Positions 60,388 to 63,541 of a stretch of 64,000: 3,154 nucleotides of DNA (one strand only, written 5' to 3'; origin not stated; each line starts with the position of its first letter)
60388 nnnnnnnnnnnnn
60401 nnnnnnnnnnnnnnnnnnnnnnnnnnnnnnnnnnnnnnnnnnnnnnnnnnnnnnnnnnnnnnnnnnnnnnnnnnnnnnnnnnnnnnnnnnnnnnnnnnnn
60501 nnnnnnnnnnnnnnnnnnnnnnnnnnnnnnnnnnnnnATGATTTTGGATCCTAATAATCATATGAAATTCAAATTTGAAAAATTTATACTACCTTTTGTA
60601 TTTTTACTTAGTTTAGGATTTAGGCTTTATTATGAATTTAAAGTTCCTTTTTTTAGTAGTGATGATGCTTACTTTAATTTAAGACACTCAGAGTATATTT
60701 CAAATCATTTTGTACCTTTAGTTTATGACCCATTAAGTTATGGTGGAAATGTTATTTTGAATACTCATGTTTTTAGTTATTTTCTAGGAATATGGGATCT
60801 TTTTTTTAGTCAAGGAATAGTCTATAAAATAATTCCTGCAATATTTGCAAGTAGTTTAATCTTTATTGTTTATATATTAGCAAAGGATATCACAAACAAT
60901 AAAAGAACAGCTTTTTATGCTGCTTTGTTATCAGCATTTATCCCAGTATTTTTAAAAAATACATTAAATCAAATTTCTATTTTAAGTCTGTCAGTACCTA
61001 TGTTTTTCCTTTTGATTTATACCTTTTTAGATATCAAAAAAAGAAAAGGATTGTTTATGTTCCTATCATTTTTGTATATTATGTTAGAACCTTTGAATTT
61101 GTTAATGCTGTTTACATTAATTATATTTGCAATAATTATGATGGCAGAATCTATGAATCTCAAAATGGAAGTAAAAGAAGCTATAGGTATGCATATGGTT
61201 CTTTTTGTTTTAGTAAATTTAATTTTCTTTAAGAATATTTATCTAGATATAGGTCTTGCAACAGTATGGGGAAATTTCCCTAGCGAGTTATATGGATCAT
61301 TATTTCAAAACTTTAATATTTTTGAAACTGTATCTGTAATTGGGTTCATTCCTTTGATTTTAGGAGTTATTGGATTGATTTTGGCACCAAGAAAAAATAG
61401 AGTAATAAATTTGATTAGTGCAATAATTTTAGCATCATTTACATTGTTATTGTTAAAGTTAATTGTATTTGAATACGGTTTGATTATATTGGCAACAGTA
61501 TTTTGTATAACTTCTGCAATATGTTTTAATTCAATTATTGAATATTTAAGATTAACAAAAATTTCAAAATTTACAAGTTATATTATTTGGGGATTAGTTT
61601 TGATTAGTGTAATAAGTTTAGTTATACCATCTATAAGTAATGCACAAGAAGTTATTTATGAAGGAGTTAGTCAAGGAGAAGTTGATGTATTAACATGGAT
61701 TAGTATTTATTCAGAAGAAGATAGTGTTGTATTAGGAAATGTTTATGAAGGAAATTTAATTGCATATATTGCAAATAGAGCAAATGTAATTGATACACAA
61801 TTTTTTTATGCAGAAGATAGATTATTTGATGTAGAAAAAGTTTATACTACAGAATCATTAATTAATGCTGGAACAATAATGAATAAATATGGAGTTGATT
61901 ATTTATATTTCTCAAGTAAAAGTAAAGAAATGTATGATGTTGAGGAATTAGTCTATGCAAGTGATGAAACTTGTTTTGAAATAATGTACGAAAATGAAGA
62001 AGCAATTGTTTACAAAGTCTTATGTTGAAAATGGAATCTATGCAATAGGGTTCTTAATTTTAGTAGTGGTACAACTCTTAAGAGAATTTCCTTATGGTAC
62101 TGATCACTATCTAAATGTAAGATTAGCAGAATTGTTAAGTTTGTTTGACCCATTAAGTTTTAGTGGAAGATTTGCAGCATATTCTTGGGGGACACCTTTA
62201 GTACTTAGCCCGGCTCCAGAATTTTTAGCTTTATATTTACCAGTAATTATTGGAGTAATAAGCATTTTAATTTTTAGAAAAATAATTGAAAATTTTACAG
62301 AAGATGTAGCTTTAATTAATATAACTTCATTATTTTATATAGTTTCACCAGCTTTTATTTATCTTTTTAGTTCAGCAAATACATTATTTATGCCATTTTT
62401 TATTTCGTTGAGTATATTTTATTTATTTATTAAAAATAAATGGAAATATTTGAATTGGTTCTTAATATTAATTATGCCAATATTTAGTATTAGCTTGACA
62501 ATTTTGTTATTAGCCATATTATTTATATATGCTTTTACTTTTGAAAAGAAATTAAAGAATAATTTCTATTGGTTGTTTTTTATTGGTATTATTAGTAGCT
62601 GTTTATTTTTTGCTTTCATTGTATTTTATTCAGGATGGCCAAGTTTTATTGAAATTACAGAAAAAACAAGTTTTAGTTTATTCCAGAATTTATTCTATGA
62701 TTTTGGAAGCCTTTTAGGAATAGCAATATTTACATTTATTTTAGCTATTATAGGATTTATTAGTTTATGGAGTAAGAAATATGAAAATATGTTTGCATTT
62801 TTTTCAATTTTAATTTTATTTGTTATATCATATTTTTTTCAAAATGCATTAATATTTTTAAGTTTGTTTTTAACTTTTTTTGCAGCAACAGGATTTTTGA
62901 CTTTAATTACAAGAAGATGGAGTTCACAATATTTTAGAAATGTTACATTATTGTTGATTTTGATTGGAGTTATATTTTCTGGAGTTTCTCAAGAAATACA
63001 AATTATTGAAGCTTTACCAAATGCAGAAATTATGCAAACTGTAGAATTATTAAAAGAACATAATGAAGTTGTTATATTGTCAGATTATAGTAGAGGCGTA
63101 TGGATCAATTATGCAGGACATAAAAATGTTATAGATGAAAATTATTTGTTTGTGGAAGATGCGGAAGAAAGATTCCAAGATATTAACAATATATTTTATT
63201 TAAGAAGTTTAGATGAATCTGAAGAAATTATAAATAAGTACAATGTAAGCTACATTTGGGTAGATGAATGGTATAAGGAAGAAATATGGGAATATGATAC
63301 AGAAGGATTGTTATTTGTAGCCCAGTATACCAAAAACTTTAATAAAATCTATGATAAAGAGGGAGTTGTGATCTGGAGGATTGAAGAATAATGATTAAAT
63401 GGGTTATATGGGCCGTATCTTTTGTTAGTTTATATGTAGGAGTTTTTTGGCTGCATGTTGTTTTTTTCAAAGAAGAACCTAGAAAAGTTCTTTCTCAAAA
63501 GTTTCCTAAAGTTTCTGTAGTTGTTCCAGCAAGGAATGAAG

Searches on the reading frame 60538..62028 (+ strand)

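Call 44: search_protein_families(library=pfam, proteins=[window:60538-62028:+], max_evalue=1)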
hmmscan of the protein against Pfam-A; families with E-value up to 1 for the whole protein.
window:60538-62028:+ (496 aa): 1 family
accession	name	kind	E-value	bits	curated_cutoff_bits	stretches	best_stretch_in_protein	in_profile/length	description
PF20176.3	DUF6541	-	0.14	10.8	29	1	375-426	517-568/646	Family of unknown function (DUF6541)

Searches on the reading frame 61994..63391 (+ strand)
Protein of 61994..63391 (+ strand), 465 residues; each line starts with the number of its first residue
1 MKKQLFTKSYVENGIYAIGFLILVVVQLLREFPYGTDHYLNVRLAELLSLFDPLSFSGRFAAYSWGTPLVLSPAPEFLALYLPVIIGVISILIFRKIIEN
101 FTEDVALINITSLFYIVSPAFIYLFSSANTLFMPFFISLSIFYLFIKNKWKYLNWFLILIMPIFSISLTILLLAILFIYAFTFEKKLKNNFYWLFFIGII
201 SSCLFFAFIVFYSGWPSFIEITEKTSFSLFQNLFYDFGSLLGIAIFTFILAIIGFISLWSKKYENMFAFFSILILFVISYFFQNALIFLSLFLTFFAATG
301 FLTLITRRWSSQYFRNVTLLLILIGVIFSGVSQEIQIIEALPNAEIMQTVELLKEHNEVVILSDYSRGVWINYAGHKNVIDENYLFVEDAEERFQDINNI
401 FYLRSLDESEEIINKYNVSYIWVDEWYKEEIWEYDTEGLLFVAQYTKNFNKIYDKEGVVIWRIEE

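Call 44: search_protein_families(library=pfam, proteins=[window:61994-63391:+], max_evalue=1)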
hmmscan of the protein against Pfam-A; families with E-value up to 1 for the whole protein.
window:61994-63391:+ (465 aa): 2 families
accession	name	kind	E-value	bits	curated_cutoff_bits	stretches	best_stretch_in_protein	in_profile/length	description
PF01120.23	Alpha_L_fucos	-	0.017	15.1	25.2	1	337-445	133-232/345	Alpha-L-fucosidase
PF11992.13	TgpA_N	-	0.9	8.9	30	1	157-317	10-159/333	TgpA N-terminal domain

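Call 70: find_encoding_contigs(protein=window:61994-63391:+, flank=10000, max_places=2)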
Protein window:61994-63391:+ (465 aa): 24 contigs read that carry it; 2 places shown.
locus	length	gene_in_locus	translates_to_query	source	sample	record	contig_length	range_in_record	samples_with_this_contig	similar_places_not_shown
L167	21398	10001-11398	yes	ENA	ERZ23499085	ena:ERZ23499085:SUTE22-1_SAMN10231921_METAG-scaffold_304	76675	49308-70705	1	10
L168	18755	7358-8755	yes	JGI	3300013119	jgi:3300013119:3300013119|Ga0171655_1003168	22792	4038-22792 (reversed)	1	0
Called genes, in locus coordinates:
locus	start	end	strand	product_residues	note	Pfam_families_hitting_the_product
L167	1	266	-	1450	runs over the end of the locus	-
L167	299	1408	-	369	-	PF00579:tRNA-synt_1b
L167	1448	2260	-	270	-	PF00990:GGDEF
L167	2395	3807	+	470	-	-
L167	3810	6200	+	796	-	PF00133:tRNA-synt_1, PF01406:tRNA-synt_1e (faint), PF09334:tRNA-synt_1g, PF08264:Anticodon_1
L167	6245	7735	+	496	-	PF03463:eRF1_1, PF03464:eRF1_2 (weak), PF18854:baeRF_family10 (faint), PF18859:acVLRF1 (faint), PF07591:PT-HINT, PF14890:Intein_splicing, PF03464:eRF1_2, PF03465:eRF1_3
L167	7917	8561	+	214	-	PF04079:SMC_ScpB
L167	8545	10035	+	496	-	-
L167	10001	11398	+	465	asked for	-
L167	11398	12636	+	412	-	PF13506:Glyco_transf_21, PF03142:Chitin_synth_2 (faint), PF13641:Glyco_tranf_2_3, PF00535:Glycos_transf_2, PF10111:Glyco_tranf_2_2, PF13632:Glyco_trans_2_3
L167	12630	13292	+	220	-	-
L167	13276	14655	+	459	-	-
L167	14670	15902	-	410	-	-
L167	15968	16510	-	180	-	-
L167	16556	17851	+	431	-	-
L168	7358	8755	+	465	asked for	-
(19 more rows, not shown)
